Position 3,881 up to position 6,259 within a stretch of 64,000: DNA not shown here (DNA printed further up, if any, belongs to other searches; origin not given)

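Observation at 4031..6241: Mfd natively lacking the N-terminal UvrB-homology (UvrA-recruiting) module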

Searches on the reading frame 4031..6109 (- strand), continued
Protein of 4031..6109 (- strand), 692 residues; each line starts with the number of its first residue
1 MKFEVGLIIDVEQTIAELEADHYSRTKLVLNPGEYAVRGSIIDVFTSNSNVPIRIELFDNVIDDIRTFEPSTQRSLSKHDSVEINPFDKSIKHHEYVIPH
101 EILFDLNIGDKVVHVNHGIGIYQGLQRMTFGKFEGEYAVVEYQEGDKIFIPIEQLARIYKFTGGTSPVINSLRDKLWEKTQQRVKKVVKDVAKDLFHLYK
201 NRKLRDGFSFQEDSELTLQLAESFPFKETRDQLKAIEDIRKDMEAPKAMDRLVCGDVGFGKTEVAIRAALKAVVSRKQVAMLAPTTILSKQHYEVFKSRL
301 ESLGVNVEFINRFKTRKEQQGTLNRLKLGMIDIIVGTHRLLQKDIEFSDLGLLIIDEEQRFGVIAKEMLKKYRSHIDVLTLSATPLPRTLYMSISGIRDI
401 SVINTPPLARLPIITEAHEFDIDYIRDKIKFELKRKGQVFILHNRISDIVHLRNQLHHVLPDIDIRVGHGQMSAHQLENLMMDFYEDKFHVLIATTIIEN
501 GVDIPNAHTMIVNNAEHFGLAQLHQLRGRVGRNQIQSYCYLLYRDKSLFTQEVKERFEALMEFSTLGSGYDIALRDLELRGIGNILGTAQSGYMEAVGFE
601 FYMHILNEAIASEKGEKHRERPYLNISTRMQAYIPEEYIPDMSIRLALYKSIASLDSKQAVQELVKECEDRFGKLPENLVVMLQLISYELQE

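Call 7: find_homologous_proteins(query=window:4031-6109:-, max_evalue=1e-50)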
Query window:4031-6109:- (692 aa): 8000 proteins with E <= 1e-50 among 8000 candidates; the best 120 are listed.
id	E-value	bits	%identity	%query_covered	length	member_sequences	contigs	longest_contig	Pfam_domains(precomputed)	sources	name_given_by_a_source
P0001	0.0e+0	1416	91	100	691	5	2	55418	PF02559.23,PF00270.36,PF17757.7,PF03461.21,PF00271.38,PF04851.22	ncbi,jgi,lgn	jgi:transcription-repair coupling factor (superfamily II helicase)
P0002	0.0e+0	1385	89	100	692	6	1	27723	PF02559.23,PF00270.36,PF17757.7,PF03461.21,PF00271.38,PF04851.22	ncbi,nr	ncbi:MAG: transcription-repair coupling factor [Candidatus Margulisbacteria bacterium]|nr:transcript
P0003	0.0e+0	1216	77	100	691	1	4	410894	PF02559.23,PF00270.36,PF17757.7,PF03461.21,PF00271.38,PF04851.22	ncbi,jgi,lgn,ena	-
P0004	0.0e+0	1205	76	100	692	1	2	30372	PF02559.23,PF00270.36,PF17757.7,PF03461.21,PF00271.38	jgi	jgi:transcription-repair coupling factor (superfamily II helicase)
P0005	0.0e+0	1058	68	100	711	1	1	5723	PF02559.23,PF00270.36,PF17757.7,PF03461.21,PF00271.38,PF04851.22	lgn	-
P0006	0.0e+0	1041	65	99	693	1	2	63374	PF02559.23,PF00270.36,PF17757.7,PF03461.21,PF00271.38,PF04851.22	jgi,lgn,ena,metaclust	metaclust:\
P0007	0.0e+0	1022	66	100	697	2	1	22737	PF02559.23,PF00270.36,PF17757.7,PF03461.21,PF00271.38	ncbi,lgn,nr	ncbi:MAG: transcription-repair coupling factor [Candidatus Margulisbacteria bacterium]|nr:transcript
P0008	0.0e+0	1012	65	99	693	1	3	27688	PF02559.23,PF00270.36,PF17757.7,PF03461.21,PF00271.38,PF04851.22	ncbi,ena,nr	ncbi:MAG: transcription-repair coupling factor [Candidatus Margulisbacteria bacterium GWF2_35_9]|nr:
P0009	5.0e-296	1002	63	100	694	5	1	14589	PF02559.23,PF00270.36,PF17757.7,PF03461.21,PF00271.38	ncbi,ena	-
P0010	1.1e-292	991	63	98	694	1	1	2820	PF02559.23,PF00270.36,PF17757.7,PF03461.21,PF00271.38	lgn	-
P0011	6.5e-291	985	65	97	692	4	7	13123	PF02559.23,PF00270.36,PF17757.7,PF03461.21,PF00271.38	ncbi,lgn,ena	-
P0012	8.3e-291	984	64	98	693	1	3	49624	PF02559.23,PF00270.36,PF17757.7,PF03461.21,PF00271.38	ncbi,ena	-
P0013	3.0e-287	973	61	100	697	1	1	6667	PF02559.23,PF00270.36,PF17757.7,PF03461.21,PF00271.38,PF04851.22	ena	-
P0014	4.8e-284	962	61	97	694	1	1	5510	PF02559.23,PF00270.36,PF17757.7,PF03461.21,PF00271.38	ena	-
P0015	3.6e-272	923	62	96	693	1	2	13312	PF02559.23,PF00270.36,PF17757.7,PF03461.21,PF00271.38,PF04851.22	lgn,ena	-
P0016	8.0e-270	915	92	65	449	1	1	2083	PF00270.36,PF03461.21,PF00271.38,PF04851.22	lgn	-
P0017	1.4e-215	736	50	97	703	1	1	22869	PF02559.23,PF00270.36,PF17757.7,PF03461.21,PF00271.38,PF04851.22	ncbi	-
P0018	1.9e-208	712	49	99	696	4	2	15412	PF02559.23,PF00270.36,PF17757.7,PF03461.21,PF13401.13,PF00271.38,PF22590.3,PF04851.22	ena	-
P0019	7.8e-206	704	47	99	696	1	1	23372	PF02559.23,PF00270.36,PF17757.7,PF03461.21,PF00271.38,PF22590.3,PF04851.22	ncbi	ncbi:MAG: transcription-repair coupling factor [Candidatus Margulisiibacteriota bacterium]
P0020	1.2e-198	680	49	84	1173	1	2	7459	PF02559.23,PF00270.36,PF17757.7,PF03461.21,PF00271.38,PF04851.22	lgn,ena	-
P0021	1.7e-198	679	48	85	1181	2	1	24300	PF02559.23,PF00270.36,PF17757.7,PF03461.21,PF00271.38,PF04851.22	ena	-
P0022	2.0e-198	679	48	85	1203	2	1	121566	PF02559.23,PF00270.36,PF17757.7,PF03461.21,PF00271.38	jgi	jgi:transcription-repair coupling factor (superfamily II helicase)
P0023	4.1e-198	678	48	85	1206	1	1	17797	PF02559.23,PF00270.36,PF17757.7,PF03461.21,PF00271.38,PF22590.3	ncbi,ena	-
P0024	2.2e-197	676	48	83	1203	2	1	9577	PF02559.23,PF00270.36,PF17757.7,PF03461.21,PF00271.38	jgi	jgi:transcription-repair coupling factor (superfamily II helicase)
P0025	3.6e-197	675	50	83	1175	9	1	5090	PF02559.23,PF00270.36,PF00176.30,PF17757.7,PF03461.21,PF00271.38,PF22590.3,PF04851.22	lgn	-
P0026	7.6e-197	674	46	97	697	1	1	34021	PF02559.23,PF00270.36,PF17757.7,PF03461.21,PF00271.38,PF22590.3,PF04851.22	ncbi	ncbi:transcription-repair coupling factor [Candidatus Margulisiibacteriota bacterium]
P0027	7.9e-197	674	50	84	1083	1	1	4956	PF02559.23,PF00270.36,PF17757.7,PF03461.21,PF00271.38,PF04851.22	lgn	-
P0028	1.1e-196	674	51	84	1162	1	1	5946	PF02559.23,PF00270.36,PF17757.7,PF03461.21,PF00271.38,PF22590.3,PF04851.22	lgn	-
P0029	1.3e-196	673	45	99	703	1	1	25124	PF02559.23,PF00270.36,PF17757.7,PF03461.21,PF00271.38,PF22590.3,PF04851.22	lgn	-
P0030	1.3e-196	673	49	85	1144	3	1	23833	PF02559.23,PF00270.36,PF17757.7,PF03461.21,PF00271.38,PF22590.3,PF04851.22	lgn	-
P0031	1.7e-196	673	47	85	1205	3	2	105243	PF02559.23,PF00270.36,PF14814.12,PF17757.7,PF03461.21,PF00271.38,PF22590.3,PF27431.1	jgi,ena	-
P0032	3.7e-196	672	47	85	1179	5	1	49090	PF21132.3,PF02559.23,PF00270.36,PF17757.7,PF03461.21,PF00271.38,PF22590.3,PF04851.22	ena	-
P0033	3.9e-196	672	47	85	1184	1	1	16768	PF02559.23,PF00270.36,PF17757.7,PF03461.21,PF00271.38,PF04851.22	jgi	-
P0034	4.7e-196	671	45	99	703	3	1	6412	PF02559.23,PF00270.36,PF17757.7,PF03461.21,PF00271.38,PF04851.22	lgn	-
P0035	5.9e-196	671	48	85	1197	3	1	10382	PF02559.23,PF00270.36,PF17757.7,PF03461.21,PF00271.38,PF22590.3,PF27431.1,PF04851.22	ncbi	ncbi:MAG: transcription-repair coupling factor [Armatimonadota bacterium]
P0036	6.1e-196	671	49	85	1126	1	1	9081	PF02559.23,PF00270.36,PF17757.7,PF03461.21,PF00271.38,PF22590.3,PF04851.22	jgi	jgi:transcription-repair coupling factor (superfamily II helicase)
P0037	6.9e-196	671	50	83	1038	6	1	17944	PF02559.23,PF00270.36,PF17757.7,PF03461.21,PF00271.38,PF04851.22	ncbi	ncbi:MAG: transcription-repair coupling factor [bacterium]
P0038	2.1e-195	669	44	98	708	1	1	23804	PF02559.23,PF00270.36,PF17757.7,PF03461.21,PF00271.38,PF04851.22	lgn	-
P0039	2.1e-195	669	50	84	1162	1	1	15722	PF02559.23,PF00270.36,PF17757.7,PF03461.21,PF00271.38,PF22590.3,PF04851.22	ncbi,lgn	-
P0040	2.5e-195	669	49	87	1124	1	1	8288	PF02559.23,PF00270.36,PF17757.7,PF03461.21,PF00271.38,PF22590.3,PF04851.22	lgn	-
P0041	5.0e-195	668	49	84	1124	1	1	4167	PF02559.23,PF00270.36,PF17757.7,PF03461.21,PF00271.38,PF22590.3,PF04851.22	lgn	-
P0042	5.8e-195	668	50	84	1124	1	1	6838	PF02559.23,PF00270.36,PF17757.7,PF03461.21,PF00271.38,PF22590.3,PF04851.22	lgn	-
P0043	5.8e-195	668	50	84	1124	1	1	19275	PF02559.23,PF00270.36,PF17757.7,PF03461.21,PF00271.38,PF22590.3,PF04851.22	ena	-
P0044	5.8e-195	668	50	84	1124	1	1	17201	PF02559.23,PF00270.36,PF17757.7,PF03461.21,PF00271.38,PF22590.3,PF04851.22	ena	-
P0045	6.0e-195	668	47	84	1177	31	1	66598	PF02559.23,PF00270.36,PF17757.7,PF03461.21,PF00271.38,PF22590.3,PF04851.22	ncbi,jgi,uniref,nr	ncbi:MAG: transcription-repair coupling factor [Caldibacillus debilis]|uniref:Transcription-repair-c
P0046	7.1e-195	668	50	84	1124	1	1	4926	PF02559.23,PF00270.36,PF17757.7,PF03461.21,PF00271.38,PF22590.3,PF04851.22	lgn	-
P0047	9.0e-195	667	50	84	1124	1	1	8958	PF02559.23,PF00270.36,PF17757.7,PF03461.21,PF00271.38,PF22590.3,PF04851.22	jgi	-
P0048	1.0e-194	667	49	84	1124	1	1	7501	PF02559.23,PF00270.36,PF17757.7,PF03461.21,PF00271.38,PF22590.3,PF04851.22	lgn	-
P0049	1.3e-194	667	49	85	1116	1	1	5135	PF02559.23,PF00270.36,PF17757.7,PF03461.21,PF00271.38,PF22590.3,PF04851.22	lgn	-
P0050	1.8e-194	666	48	84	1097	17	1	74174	PF21132.3,PF02559.23,PF00270.36,PF17757.7,PF03461.21,PF00271.38,PF04851.22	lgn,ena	-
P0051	2.4e-194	666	50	84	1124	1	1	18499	PF02559.23,PF00270.36,PF17757.7,PF03461.21,PF00271.38,PF22590.3,PF04851.22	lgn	-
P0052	2.7e-194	666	50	84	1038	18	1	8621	PF02559.23,PF00270.36,PF17757.7,PF03461.21,PF00271.38,PF04851.22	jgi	jgi:transcription-repair coupling factor (superfamily II helicase)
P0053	2.9e-194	666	47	85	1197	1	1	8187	PF02559.23,PF00270.36,PF17757.7,PF03461.21,PF00271.38,PF22590.3,PF27431.1,PF04851.22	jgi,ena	-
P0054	2.9e-194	665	49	84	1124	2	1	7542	PF02559.23,PF00270.36,PF17757.7,PF03461.21,PF00271.38,PF22590.3,PF04851.22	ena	-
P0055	3.1e-194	665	47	87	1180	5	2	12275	PF02559.23,PF00270.36,PF17757.7,PF03461.21,PF00271.38,PF04851.22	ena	-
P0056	3.3e-194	665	50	84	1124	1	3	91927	PF02559.23,PF00270.36,PF17757.7,PF03461.21,PF00271.38,PF22590.3,PF04851.22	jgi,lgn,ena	-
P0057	4.3e-194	665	50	84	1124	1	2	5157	PF02559.23,PF00270.36,PF17757.7,PF03461.21,PF00271.38,PF22590.3,PF04851.22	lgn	-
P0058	4.9e-194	665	48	84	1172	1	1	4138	PF02559.23,PF00270.36,PF17757.7,PF03461.21,PF00271.38,PF04851.22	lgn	-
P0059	5.0e-194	665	49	85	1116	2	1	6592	PF02559.23,PF00270.36,PF17757.7,PF03461.21,PF00271.38,PF22590.3,PF04851.22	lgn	-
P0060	6.9e-194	664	48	85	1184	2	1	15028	PF02559.23,PF00270.36,PF17757.7,PF03461.21,PF00271.38,PF22590.3,PF04851.22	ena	-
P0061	7.8e-194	664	49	86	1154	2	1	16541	PF02559.23,PF00270.36,PF17757.7,PF03461.21,PF00271.38,PF04851.22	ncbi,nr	ncbi:MAG: transcription-repair coupling factor [Candidatus Desulfofervidaceae bacterium]|nr:transcri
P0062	8.3e-194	664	50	84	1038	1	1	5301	PF02559.23,PF00270.36,PF17757.7,PF03461.21,PF00271.38,PF04851.22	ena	-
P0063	9.6e-194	664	47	87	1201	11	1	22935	PF02559.23,PF00270.36,PF17757.7,PF03461.21,PF00271.38,PF04851.22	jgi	jgi:transcription-repair coupling factor (superfamily II helicase)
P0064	1.1e-193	664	47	86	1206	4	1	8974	PF02559.23,PF00270.36,PF17757.7,PF03461.21,PF00271.38,PF22590.3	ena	-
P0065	1.2e-193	663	50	84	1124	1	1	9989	PF02559.23,PF00270.36,PF17757.7,PF03461.21,PF00271.38,PF22590.3,PF04851.22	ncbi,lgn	-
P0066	1.5e-193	663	49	84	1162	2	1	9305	PF02559.23,PF00270.36,PF17757.7,PF03461.21,PF00271.38,PF04851.22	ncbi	-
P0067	1.6e-193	663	49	83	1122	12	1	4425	PF02559.23,PF00270.36,PF17757.7,PF03461.21,PF00271.38,PF04851.22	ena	-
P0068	1.7e-193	663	45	98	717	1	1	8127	PF02559.23,PF00270.36,PF17757.7,PF03461.21,PF00271.38,PF04851.22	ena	-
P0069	2.7e-193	662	47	84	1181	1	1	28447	PF02559.23,PF00270.36,PF14814.12,PF17757.7,PF03461.21,PF00271.38,PF04851.22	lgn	-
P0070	3.3e-193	662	49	84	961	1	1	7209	PF02559.23,PF00270.36,PF17757.7,PF03461.21,PF00271.38,PF22590.3,PF04851.22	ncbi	ncbi:Transcription-repair-coupling factor [subsurface metagenome]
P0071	4.4e-193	662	49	83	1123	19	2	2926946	PF02559.23,PF00270.36,PF17757.7,PF03461.21,PF00271.38,PF04851.22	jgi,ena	jgi:transcription-repair coupling factor (superfamily II helicase)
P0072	4.5e-193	662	49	85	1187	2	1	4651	PF02559.23,PF00270.36,PF17757.7,PF03461.21,PF00271.38,PF04851.22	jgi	jgi:transcription-repair coupling factor (superfamily II helicase)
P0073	4.6e-193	662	46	86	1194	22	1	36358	PF02559.23,PF00270.36,PF00176.30,PF14814.12,PF17757.7,PF03461.21,PF00271.38,PF22590.3,PF04851.22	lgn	-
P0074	4.7e-193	661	49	83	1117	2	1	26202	PF02559.23,PF00270.36,PF17757.7,PF03461.21,PF00271.38,PF22590.3,PF04851.22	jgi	-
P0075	5.0e-193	661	49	83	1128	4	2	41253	PF02559.23,PF00270.36,PF17757.7,PF03461.21,PF00271.38,PF04851.22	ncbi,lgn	-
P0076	5.7e-193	661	47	86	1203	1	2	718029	PF02559.23,PF00270.36,PF17757.7,PF03461.21,PF00271.38,PF04851.22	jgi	-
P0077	7.1e-193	661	48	84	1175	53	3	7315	PF02559.23,PF00270.36,PF17757.7,PF03461.21,PF00271.38,PF22590.3,PF04851.22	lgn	-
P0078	7.1e-193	661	48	84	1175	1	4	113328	PF02559.23,PF00270.36,PF17757.7,PF03461.21,PF00271.38,PF22590.3,PF04851.22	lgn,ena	-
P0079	7.1e-193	661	48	84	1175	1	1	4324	PF02559.23,PF00270.36,PF17757.7,PF03461.21,PF00271.38,PF22590.3,PF04851.22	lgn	-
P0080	7.3e-193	661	45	86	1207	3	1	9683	PF02559.23,PF00270.36,PF17757.7,PF03461.21,PF00271.38,PF04851.22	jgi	jgi:transcription-repair coupling factor (superfamily II helicase)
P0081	7.3e-193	661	47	86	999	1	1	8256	PF02559.23,PF00270.36,PF17757.7,PF03461.21,PF13401.13,PF00271.38,PF04851.22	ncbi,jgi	ncbi:MAG: transcription-repair coupling factor [Candidatus Margulisiibacteriota bacterium]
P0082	7.5e-193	661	50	84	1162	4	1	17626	PF02559.23,PF00270.36,PF17757.7,PF03461.21,PF00271.38,PF04851.22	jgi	-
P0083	9.6e-193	660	46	86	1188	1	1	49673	PF02559.23,PF00270.36,PF17757.7,PF03461.21,PF13401.13,PF00271.38,PF04851.22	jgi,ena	-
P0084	1.7e-192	660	48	84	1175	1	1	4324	PF02559.23,PF00270.36,PF17757.7,PF03461.21,PF00271.38,PF22590.3,PF04851.22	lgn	-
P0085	1.8e-192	660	49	83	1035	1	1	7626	PF02559.23,PF00270.36,PF17757.7,PF03461.21,PF00271.38,PF04851.22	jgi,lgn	-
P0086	1.9e-192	660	49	83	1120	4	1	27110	PF02559.23,PF00270.36,PF17757.7,PF03461.21,PF00271.38,PF22590.3,PF04851.22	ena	-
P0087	1.9e-192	659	48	83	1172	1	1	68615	PF02559.23,PF00270.36,PF17757.7,PF03461.21,PF00271.38,PF22590.3,PF04851.22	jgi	jgi:transcription-repair coupling factor (superfamily II helicase)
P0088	2.0e-192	659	46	87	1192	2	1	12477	PF02559.23,PF00270.36,PF17757.7,PF03461.21,PF00271.38,PF04851.22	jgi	jgi:transcription-repair coupling factor (superfamily II helicase)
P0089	2.2e-192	659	48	84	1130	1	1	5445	PF02559.23,PF00270.36,PF17757.7,PF03461.21,PF00271.38,PF04851.22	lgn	-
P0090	2.5e-192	659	49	83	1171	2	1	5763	PF02559.23,PF00270.36,PF17757.7,PF03461.21,PF00271.38,PF04851.22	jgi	jgi:transcription-repair coupling factor (superfamily II helicase)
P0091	3.0e-192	659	49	84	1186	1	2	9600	PF02559.23,PF00270.36,PF17757.7,PF03461.21,PF00271.38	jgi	-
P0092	4.1e-192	658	44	92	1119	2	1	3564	PF02559.23,PF00270.36,PF17757.7,PF03461.21,PF00271.38,PF04851.22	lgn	-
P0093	4.4e-192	658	47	84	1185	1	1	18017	PF02559.23,PF00270.36,PF17757.7,PF03461.21,PF00271.38,PF04851.22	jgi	jgi:transcription-repair coupling factor (mfd)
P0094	4.6e-192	658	48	85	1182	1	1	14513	PF02559.23,PF00270.36,PF17757.7,PF03461.21,PF00271.38,PF04851.22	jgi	-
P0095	4.9e-192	658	47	85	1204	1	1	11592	PF02559.23,PF00270.36,PF17757.7,PF03461.21,PF00271.38,PF04851.22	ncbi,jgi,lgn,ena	jgi:transcription-repair coupling factor (superfamily II helicase)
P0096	5.1e-192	658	47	84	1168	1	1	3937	PF02559.23,PF00270.36,PF17757.7,PF03461.21,PF00271.38,PF04851.22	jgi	jgi:transcription-repair coupling factor (superfamily II helicase)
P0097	6.5e-192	658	46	87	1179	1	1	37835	PF02559.23,PF00270.36,PF17757.7,PF03461.21,PF13401.13,PF00271.38,PF04851.22,PF13191.13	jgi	jgi:transcription-repair coupling factor (superfamily II helicase)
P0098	6.5e-192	658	48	84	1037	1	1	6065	PF02559.23,PF00270.36,PF17757.7,PF03461.21,PF00271.38,PF04851.22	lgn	-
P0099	6.9e-192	658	49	85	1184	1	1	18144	PF02559.23,PF00270.36,PF17757.7,PF03461.21,PF00271.38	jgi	jgi:transcription-repair coupling factor (superfamily II helicase)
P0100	7.7e-192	657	48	83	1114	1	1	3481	PF02559.23,PF00270.36,PF17757.7,PF03461.21,PF00271.38,PF22590.3,PF04851.22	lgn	-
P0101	7.7e-192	657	47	84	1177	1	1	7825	PF21132.3,PF02559.23,PF00270.36,PF17757.7,PF03461.21,PF00271.38,PF22590.3,PF04851.22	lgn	-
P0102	8.4e-192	657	46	87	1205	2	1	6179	PF02559.23,PF00270.36,PF17757.7,PF03461.21,PF00271.38,PF22590.3,PF04851.22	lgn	-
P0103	9.3e-192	657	46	87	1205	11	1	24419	PF02559.23,PF00270.36,PF17757.7,PF03461.21,PF00271.38,PF22590.3,PF04851.22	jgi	-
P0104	9.6e-192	657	47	91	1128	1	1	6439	PF02559.23,PF00270.36,PF17757.7,PF03461.21,PF00271.38,PF22590.3,PF04851.22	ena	-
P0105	9.9e-192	657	48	83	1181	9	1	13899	PF21132.3,PF02559.23,PF00270.36,PF17757.7,PF03461.21,PF00271.38,PF22590.3,PF04851.22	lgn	-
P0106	1.0e-191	657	48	84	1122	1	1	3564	PF02559.23,PF00270.36,PF17757.7,PF03461.21,PF00271.38,PF22590.3,PF04851.22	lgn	-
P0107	1.2e-191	657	49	84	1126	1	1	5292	PF02559.23,PF00270.36,PF17757.7,PF03461.21,PF00271.38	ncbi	-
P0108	1.3e-191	657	48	83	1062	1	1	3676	PF02559.23,PF00270.36,PF17757.7,PF03461.21,PF00271.38,PF22590.3,PF04851.22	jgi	-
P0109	1.4e-191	657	49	84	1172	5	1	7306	PF02559.23,PF00270.36,PF17757.7,PF03461.21,PF00271.38,PF04851.22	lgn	-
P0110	1.5e-191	657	48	83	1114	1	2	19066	PF02559.23,PF00270.36,PF17757.7,PF03461.21,PF00271.38,PF22590.3,PF04851.22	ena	-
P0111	1.5e-191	657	48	83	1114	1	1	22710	PF02559.23,PF00270.36,PF17757.7,PF03461.21,PF00271.38,PF22590.3,PF04851.22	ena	-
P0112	1.6e-191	656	48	85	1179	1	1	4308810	PF02559.23,PF00270.36,PF17757.7,PF03461.21,PF00271.38,PF04851.22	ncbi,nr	ncbi:MAG: transcription-repair coupling factor [Candidatus Latescibacterota bacterium]|nr:MAG: trans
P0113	1.6e-191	656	48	84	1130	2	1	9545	PF02559.23,PF00270.36,PF17757.7,PF03461.21,PF00271.38,PF04851.22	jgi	jgi:transcription-repair coupling factor (superfamily II helicase)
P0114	1.8e-191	656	49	83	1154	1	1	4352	PF02559.23,PF00270.36,PF14814.12,PF17757.7,PF03461.21,PF00271.38,PF04851.22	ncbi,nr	ncbi:MAG TPA: transcription-repair coupling factor [Thermomicrobiales bacterium]|nr:transcription-re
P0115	2.3e-191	656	49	85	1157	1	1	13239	PF02559.23,PF00270.36,PF17757.7,PF03461.21,PF00271.38,PF04851.22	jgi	jgi:transcription-repair coupling factor (superfamily II helicase)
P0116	2.3e-191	656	48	85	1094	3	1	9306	PF02559.23,PF00270.36,PF17757.7,PF03461.21,PF00271.38,PF22590.3,PF04851.22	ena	-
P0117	2.3e-191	656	48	84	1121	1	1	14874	PF02559.23,PF00270.36,PF17757.7,PF03461.21,PF00271.38,PF22590.3,PF04851.22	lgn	-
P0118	2.4e-191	656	49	84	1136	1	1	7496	PF02559.23,PF00270.36,PF17757.7,PF03461.21,PF00271.38,PF04851.22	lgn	-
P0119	2.9e-191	656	48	84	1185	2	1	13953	PF02559.23,PF00270.36,PF17757.7,PF03461.21,PF00271.38,PF04851.22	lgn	-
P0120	3.0e-191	656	48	85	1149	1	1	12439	PF02559.23,PF00270.36,PF17757.7,PF03461.21,PF00271.38,PF04851.22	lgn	-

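Call 20: find_encoding_contigs(protein=window:4031-6109:-, flank=10000, max_places=4)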
Protein window:4031-6109:- (692 aa): 5 contigs read that carry it; 3 places shown.
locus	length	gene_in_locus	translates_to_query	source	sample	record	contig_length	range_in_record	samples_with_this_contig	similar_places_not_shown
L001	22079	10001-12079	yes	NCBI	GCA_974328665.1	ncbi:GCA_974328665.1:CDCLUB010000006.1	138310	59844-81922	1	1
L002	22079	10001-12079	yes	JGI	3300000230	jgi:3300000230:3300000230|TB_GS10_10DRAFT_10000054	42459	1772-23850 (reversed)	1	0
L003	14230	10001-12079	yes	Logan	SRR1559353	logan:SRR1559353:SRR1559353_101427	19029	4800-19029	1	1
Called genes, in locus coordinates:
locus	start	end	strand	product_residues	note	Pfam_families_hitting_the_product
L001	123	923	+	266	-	-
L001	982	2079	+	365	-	PF01594:AI-2E_transport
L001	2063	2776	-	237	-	-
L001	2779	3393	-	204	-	PF01936:NYN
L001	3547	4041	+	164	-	PF00300:His_Phos_1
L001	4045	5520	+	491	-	PF04055:Radical_SAM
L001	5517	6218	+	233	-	-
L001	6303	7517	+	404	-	-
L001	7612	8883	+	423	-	-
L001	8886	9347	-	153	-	PF01613:Flavin_Reduct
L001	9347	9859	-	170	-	PF00210:Ferritin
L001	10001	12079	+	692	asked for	PF17757:UvrB_inter, PF02559:CarD_TRCF_RID, PF00270:DEAD, PF04851:ResIII, PF00271:Helicase_C, PF03461:TRCF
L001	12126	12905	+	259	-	-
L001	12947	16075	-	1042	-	PF00873:ACR_tran, PF03176:MMPL (faint), PF02355:SecD_SecF_C (faint)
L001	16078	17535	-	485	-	PF02321:OEP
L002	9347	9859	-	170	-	PF00210:Ferritin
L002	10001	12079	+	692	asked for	PF17757:UvrB_inter, PF02559:CarD_TRCF_RID, PF00270:DEAD, PF04851:ResIII, PF00271:Helicase_C, PF03461:TRCF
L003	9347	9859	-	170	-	PF00210:Ferritin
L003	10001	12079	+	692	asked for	PF17757:UvrB_inter, PF02559:CarD_TRCF_RID, PF00270:DEAD, PF04851:ResIII, PF00271:Helicase_C, PF03461:TRCF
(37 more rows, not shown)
